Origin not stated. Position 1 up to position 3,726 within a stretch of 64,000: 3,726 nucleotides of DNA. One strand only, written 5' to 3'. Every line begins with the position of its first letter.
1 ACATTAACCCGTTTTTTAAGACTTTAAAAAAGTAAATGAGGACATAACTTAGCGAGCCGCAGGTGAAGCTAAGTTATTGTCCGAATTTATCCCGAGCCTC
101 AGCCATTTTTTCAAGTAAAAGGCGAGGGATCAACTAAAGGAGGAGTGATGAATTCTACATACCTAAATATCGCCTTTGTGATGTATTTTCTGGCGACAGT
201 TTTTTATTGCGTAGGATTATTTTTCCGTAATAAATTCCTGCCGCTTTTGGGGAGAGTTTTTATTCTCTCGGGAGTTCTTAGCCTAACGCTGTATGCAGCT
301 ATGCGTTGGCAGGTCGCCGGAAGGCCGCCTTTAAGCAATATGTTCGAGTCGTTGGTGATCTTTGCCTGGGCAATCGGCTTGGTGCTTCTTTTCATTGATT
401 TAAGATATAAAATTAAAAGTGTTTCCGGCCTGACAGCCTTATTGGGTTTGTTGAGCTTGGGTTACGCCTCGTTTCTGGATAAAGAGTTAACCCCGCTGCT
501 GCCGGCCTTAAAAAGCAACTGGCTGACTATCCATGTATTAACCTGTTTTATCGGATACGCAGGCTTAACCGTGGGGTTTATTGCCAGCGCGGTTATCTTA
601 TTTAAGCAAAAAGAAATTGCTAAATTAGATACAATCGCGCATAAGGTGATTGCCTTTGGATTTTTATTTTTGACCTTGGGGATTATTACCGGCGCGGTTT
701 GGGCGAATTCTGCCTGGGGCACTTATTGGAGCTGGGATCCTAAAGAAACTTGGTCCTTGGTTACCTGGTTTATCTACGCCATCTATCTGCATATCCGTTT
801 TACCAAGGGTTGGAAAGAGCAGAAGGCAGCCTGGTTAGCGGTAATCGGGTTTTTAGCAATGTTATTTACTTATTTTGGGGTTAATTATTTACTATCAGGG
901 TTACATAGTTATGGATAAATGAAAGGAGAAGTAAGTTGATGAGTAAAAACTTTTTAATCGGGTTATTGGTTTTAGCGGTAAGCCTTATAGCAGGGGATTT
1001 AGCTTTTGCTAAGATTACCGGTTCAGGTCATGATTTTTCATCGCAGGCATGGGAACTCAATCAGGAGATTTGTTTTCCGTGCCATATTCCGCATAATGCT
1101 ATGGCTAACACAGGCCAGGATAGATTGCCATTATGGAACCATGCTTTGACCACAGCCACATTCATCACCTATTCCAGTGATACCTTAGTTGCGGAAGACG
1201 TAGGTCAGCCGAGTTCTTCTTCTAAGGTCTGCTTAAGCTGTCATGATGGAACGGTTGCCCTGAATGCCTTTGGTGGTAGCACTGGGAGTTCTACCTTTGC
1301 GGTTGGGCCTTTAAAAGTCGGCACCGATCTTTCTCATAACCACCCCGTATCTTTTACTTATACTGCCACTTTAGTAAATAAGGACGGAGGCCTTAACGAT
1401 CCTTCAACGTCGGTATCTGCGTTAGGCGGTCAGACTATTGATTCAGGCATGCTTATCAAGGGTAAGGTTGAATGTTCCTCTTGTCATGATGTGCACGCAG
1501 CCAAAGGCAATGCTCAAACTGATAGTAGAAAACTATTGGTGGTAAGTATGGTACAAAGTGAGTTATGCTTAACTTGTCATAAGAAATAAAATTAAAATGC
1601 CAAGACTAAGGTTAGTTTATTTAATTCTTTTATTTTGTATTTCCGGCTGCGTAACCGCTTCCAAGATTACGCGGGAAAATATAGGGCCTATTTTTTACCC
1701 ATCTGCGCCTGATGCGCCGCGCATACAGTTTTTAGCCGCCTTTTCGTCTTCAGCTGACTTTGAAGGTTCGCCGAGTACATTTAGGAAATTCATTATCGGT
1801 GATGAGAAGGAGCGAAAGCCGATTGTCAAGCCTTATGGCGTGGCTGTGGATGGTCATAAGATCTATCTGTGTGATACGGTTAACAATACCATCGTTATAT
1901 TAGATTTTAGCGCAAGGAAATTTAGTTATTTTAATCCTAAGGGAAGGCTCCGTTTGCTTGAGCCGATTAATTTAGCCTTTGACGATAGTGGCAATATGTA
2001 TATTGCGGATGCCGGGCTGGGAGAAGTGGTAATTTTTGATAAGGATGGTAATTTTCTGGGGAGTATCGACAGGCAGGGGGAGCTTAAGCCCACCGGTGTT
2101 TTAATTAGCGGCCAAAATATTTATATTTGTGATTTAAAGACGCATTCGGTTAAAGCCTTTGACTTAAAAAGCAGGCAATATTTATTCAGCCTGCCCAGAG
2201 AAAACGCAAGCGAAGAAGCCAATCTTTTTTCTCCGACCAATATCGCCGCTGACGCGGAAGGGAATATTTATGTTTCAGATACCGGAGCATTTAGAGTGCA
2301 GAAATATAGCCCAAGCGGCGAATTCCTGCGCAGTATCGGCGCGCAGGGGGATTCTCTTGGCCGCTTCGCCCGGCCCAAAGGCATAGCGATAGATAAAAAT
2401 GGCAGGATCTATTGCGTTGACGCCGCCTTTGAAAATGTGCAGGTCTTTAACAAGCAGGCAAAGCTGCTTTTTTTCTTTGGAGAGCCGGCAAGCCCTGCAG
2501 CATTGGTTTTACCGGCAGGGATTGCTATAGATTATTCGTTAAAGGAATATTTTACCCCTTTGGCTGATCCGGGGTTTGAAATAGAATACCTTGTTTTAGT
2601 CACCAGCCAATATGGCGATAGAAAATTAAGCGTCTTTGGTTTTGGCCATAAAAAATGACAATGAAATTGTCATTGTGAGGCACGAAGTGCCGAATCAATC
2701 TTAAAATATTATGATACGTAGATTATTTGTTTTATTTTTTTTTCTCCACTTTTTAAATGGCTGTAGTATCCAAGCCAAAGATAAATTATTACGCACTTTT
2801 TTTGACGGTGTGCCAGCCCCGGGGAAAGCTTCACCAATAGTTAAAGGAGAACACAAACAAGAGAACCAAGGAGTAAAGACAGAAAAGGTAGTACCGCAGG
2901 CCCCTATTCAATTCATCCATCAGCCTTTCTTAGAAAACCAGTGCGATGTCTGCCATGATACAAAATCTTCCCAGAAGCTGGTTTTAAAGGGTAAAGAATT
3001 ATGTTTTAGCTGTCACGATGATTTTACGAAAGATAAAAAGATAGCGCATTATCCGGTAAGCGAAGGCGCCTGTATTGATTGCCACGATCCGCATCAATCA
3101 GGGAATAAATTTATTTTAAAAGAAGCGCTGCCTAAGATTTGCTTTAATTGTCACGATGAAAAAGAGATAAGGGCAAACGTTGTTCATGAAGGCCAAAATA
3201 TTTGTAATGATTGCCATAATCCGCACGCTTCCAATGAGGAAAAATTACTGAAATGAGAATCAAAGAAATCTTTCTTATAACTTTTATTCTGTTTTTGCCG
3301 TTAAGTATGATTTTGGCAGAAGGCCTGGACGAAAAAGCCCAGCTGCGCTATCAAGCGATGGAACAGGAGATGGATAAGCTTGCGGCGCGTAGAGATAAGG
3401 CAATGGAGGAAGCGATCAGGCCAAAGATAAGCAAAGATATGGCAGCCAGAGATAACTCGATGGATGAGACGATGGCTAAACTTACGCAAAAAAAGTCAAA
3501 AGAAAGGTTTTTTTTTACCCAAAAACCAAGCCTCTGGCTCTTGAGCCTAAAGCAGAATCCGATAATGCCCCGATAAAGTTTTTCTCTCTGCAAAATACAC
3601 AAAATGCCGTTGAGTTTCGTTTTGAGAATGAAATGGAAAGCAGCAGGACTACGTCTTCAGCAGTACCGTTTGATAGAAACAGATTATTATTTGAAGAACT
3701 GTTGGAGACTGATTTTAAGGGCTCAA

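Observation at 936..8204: Six-gene multiheme cytochrome, NHL-propeller and putative OM-barrel operon: a candidate porin-cytochrome electron conduit of unusual composition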

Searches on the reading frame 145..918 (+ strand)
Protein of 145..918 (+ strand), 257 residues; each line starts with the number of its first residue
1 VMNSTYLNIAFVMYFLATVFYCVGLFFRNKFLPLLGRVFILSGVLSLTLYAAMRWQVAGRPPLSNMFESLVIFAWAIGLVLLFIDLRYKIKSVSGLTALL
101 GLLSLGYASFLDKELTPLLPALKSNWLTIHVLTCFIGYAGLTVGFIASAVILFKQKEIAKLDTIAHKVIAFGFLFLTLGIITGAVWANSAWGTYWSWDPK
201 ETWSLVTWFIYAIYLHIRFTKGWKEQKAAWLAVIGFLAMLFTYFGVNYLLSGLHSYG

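Call 3: search_protein_families(library=pfam, proteins=[window:145-918:+], max_evalue=0.01)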
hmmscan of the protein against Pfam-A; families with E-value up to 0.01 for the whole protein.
window:145-918:+ (257 aa): 1 family
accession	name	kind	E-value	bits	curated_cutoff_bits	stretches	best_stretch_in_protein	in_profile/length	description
PF01578.25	Cytochrom_C_asm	-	5.6e-51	173.6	29.9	1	63-254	1-212/212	Cytochrome C assembly protein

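Call 4: search_protein_families(library=ncbifam, proteins=[window:145-918:+], max_evalue=0.01)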
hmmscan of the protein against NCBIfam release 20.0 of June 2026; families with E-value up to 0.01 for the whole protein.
window:145-918:+ (257 aa): 5 families
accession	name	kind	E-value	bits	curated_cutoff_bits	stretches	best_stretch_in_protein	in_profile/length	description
TIGR03144.1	cytochr_II_ccsB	equivalog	1.4e-78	264.1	187.6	2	156-257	151-252/252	c-type cytochrome biogenesis protein CcsB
TIGR01191.1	ccmC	subfamily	1e-12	48.3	186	1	128-254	14-140/184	heme ABC transporter permease CcmC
TIGR00353.1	nrfE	subfamily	6.7e-12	45.1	569.05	1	118-252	108-244/578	heme lyase CcmF/NrfE family subunit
TIGR03145.1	cyt_nit_nrfE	subfamily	1.1e-11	44.2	927.3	1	118-252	160-296/631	heme lyase NrfEFG subunit NrfE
NF007691.0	PRK10369.1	subfamily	1.3e-10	40.7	394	1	118-252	162-298/573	heme lyase NrfEFG subunit NrfE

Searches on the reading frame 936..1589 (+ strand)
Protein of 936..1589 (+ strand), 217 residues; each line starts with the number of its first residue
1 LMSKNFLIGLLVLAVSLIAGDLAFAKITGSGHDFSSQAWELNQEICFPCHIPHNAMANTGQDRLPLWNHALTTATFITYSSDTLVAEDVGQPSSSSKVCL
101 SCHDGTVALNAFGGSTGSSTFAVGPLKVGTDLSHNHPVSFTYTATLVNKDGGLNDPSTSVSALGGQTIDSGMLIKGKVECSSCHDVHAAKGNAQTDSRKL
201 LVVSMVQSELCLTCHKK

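Call 3: search_protein_families(library=pfam, proteins=[window:936-1589:+], max_evalue=0.01)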
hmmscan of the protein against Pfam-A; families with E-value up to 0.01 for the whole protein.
window:936-1589:+ (217 aa): 3 families
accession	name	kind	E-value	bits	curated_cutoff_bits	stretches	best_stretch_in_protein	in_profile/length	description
PF09699.15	Paired_CXXCH_1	-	1.3e-08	34.8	20.6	1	177-217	7-38/41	Doubled CXXCH motif (Paired_CXXCH_1)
PF22113.1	Mtrc-MtrF_II-IV_dom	-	2e-07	31.1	30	0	30-109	68-135/176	Outer membrane cytochrome MtrC/MtrF-like, domains II/IV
PF14522.11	Cytochrome_C7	-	1.6e-06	28.3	24.8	1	176-216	12-49/67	Cytochrome c7 and related cytochrome c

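Call 4: search_protein_families(library=ncbifam, proteins=[window:936-1589:+], max_evalue=0.01)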
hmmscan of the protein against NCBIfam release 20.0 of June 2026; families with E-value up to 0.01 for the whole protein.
window:936-1589:+ (217 aa): 5 families
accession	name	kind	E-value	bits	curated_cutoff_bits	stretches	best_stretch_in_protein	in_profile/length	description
TIGR01905.1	paired_CXXCH_1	subfamily_domain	2e-07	30.8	25.2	1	179-216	8-37/41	doubled CXXCH domain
TIGR03508.1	decahem_SO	subfamily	1e-05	25.2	192.2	1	175-216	141-175/258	DmsE family decaheme c-type cytochrome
TIGR03153.1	cytochr_NrfH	equivalog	3.2e-05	24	134.2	1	42-107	51-113/138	cytochrome c nitrite reductase small subunit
NF041028.1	decahem_GSU2203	exception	0.00011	21.5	325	1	175-216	172-208/317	GSU2203 family decaheme c-type cytochrome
TIGR04257.1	nanowire_3heme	domain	0.0017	18.5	40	0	177-216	23-59/75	c(7)-type cytochrome triheme domain-containing protein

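Call 39: search_solved_structures(query=window:936-1586:+, max_evalue=0.01, show_alignments=2)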
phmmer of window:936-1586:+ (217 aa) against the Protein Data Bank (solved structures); distinct sequences matched with E-value up to 0.01: 2.
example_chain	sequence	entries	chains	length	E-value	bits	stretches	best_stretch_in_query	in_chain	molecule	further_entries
7tfs_A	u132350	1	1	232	2e-21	79.8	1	8-217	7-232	Cytochrome c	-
9yuq_N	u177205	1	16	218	5.2e-17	65.3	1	10-217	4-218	Putative multiheme cytochrome c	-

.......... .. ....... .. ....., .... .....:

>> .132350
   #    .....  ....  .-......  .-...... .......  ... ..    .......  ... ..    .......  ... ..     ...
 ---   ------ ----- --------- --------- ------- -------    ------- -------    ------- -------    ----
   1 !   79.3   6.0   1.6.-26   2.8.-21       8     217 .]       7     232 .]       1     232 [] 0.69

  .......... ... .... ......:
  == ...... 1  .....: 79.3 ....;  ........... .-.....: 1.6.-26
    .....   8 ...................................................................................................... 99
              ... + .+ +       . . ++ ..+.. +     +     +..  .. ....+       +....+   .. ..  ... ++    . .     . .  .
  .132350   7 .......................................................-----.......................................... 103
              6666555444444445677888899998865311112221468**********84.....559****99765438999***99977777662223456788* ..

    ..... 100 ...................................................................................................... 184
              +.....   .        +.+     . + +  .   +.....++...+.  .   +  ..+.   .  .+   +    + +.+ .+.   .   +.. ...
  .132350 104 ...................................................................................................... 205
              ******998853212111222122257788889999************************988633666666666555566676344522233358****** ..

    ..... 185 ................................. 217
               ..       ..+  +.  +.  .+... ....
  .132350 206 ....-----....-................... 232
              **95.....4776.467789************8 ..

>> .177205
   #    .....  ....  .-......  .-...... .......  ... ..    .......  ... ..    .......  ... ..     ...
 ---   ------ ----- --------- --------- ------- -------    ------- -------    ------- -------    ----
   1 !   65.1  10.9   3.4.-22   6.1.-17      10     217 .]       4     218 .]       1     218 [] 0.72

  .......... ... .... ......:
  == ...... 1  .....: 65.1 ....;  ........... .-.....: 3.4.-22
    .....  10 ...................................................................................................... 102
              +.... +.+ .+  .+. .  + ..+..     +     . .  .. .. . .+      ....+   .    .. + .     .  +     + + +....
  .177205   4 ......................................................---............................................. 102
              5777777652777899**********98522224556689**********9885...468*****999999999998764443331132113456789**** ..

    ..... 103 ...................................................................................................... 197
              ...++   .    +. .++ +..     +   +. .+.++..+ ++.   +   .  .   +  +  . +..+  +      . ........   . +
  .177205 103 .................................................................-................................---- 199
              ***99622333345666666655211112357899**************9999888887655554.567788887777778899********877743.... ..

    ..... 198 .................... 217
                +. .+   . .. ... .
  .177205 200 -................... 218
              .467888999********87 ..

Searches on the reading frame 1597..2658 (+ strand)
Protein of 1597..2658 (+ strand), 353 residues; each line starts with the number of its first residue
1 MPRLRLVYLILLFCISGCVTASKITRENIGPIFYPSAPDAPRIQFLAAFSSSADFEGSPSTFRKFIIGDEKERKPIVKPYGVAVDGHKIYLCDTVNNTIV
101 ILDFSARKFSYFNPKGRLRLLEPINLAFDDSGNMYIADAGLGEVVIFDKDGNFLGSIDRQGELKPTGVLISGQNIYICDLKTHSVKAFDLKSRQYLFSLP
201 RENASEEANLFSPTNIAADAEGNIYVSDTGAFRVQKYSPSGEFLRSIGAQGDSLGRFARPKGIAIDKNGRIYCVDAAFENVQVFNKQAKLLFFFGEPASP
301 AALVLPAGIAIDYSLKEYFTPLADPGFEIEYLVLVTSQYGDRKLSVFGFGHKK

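Call 3: search_protein_families(library=pfam, proteins=[window:1597-2658:+], max_evalue=0.01)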
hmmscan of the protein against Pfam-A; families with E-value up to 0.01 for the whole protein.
window:1597-2658:+ (353 aa): 7 families
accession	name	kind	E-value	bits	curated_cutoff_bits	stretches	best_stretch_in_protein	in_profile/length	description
PF01436.27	NHL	-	1.4e-19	69.5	20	1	213-237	4-28/28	NHL repeat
PF08450.18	SGL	-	5e-12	46.4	26.3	2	84-173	143-235/246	SMP-30/Gluconolactonase/LRE-like region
PF06739.17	SBBP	-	2.6e-11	43.7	20.5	0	260-274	15-29/38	Beta-propeller repeat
PF17170.10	DUF5128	-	9.6e-11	41.9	22.9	2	219-284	51-117/321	6-bladed beta-propeller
PF25021.1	TEN_NHL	-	1.1e-08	34.9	27.1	1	256-277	140-161/357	Teneurin NHL domain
PF22701.2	Mala_s_1-like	-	7.8e-07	29.5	27.5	1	183-272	62-144/195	Mal s 1 allergenic protein-like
PF09000.15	Cytotoxic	-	0.0037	18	22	0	128-160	33-65/80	Cytotoxic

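Call 4: search_protein_families(library=ncbifam, proteins=[window:1597-2658:+], max_evalue=0.01)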
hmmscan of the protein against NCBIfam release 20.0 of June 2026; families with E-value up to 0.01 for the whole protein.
window:1597-2658:+ (353 aa): 4 families
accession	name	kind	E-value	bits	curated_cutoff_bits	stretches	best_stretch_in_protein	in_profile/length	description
NF035926.1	scyF_NHL_VPEP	equivalog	2.7e-33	115.6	350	2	173-312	114-255/376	scytonemin biosynthesis PEP-CTERM protein ScyF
NF033206.1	ScyE_fam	subfamily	7.2e-10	38.9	80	1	165-278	208-322/333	ScyD/ScyE family protein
NF047780.1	LIC12708_fam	subfamily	3.7e-05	22.8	150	1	131-292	66-218/391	LIC_12708 family protein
NF000096.1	stregra_B_VgbB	exception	0.009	15.2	600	0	121-167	5-51/295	streptogramin B lyase Vgb(B)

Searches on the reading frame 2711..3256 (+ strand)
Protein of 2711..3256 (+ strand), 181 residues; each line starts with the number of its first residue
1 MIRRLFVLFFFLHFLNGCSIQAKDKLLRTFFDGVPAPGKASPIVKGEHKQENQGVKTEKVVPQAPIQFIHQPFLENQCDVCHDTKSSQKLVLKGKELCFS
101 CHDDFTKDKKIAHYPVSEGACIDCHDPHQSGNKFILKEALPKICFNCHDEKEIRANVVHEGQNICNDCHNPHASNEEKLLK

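Call 3: search_protein_families(library=pfam, proteins=[window:2711-3256:+], max_evalue=0.01)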
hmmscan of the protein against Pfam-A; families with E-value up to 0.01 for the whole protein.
window:2711-3256:+ (181 aa): 4 families
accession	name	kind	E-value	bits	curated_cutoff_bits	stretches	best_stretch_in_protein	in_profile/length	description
PF09699.15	Paired_CXXCH_1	-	3.8e-30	103.7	20.6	3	113-152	1-40/41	Doubled CXXCH motif (Paired_CXXCH_1)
PF14537.11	Cytochrom_c3_2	-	2.8e-06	28.2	25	1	75-149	6-79/79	Cytochrome c3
PF02085.21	Cytochrom_CIII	-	4.2e-06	27.5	22.9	1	56-148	11-101/101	Class III cytochrome C family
PF14522.11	Cytochrome_C7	-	8.4e-06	26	24.8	1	75-126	13-67/67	Cytochrome c7 and related cytochrome c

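Call 4: search_protein_families(library=ncbifam, proteins=[window:2711-3256:+], max_evalue=0.01)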
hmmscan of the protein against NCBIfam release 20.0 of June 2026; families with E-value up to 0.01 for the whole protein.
window:2711-3256:+ (181 aa): 8 families
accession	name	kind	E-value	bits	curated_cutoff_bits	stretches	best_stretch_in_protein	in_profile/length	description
TIGR01905.1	paired_CXXCH_1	subfamily_domain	1.1e-26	92.5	25.2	3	113-152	1-40/41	doubled CXXCH domain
NF041028.1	decahem_GSU2203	exception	6.3e-21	74.9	325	2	96-178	102-190/317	GSU2203 family decaheme c-type cytochrome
TIGR03508.1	decahem_SO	subfamily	8.6e-16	58.2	192.2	1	77-181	99-208/258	DmsE family decaheme c-type cytochrome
NF045713.1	CxxCH_16_HmcA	equivalog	1.1e-05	24.2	400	1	95-176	174-259/541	sulfate respiration complex hexadecaheme cytochrome HmcA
NF045722.1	c3_cytochr_TmcA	equivalog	3.3e-05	23.7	114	1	98-170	60-125/125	acidic tetraheme cytochrome c3 TmcA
TIGR03153.1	cytochr_NrfH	equivalog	9.3e-05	22.5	134.2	0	139-176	26-66/138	cytochrome c nitrite reductase small subunit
NF047727.1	4hemeCytCCctA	equivalog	0.00013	22.1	180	0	76-151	38-107/109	tetraheme c-type cytochrome CctA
TIGR03507.1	decahem_SO1788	subfamily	0.00045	18.8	209.3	1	66-129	234-306/672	OmcA/MtrC family decaheme c-type cytochrome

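Call 36: search_solved_structures(query=window:2711-3253:+, max_evalue=0.01)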
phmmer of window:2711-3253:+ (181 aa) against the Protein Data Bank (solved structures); distinct sequences matched with E-value up to 0.01: 2.
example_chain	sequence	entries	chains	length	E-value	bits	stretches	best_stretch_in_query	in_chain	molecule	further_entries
6r2q_A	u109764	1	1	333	1.9e-15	60.5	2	95-152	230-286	Cystathionine beta-synthase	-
2ozy_A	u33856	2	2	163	0.0011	22.2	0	94-156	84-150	Cytochrome c-type protein nrfB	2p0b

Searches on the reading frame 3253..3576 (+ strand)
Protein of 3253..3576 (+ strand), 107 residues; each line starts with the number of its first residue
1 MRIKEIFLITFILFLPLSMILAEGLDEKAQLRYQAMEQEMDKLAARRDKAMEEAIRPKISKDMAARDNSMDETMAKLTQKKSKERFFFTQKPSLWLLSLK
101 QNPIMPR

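Call 3: search_protein_families(library=pfam, proteins=[window:3253-3576:+], max_evalue=0.01)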
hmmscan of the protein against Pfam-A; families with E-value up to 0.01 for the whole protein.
window:3253-3576:+ (107 aa): 1 family
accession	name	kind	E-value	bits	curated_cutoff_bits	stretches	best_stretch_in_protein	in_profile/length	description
PF24210.1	T4_RIIA1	-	0.0017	18.5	27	1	22-69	8-55/67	RIIA.1-like protein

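Call 4: search_protein_families(library=ncbifam, proteins=[window:3253-3576:+], max_evalue=0.01)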
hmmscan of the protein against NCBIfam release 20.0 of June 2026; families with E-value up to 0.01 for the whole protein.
window:3253-3576:+ (107 aa): 0 families
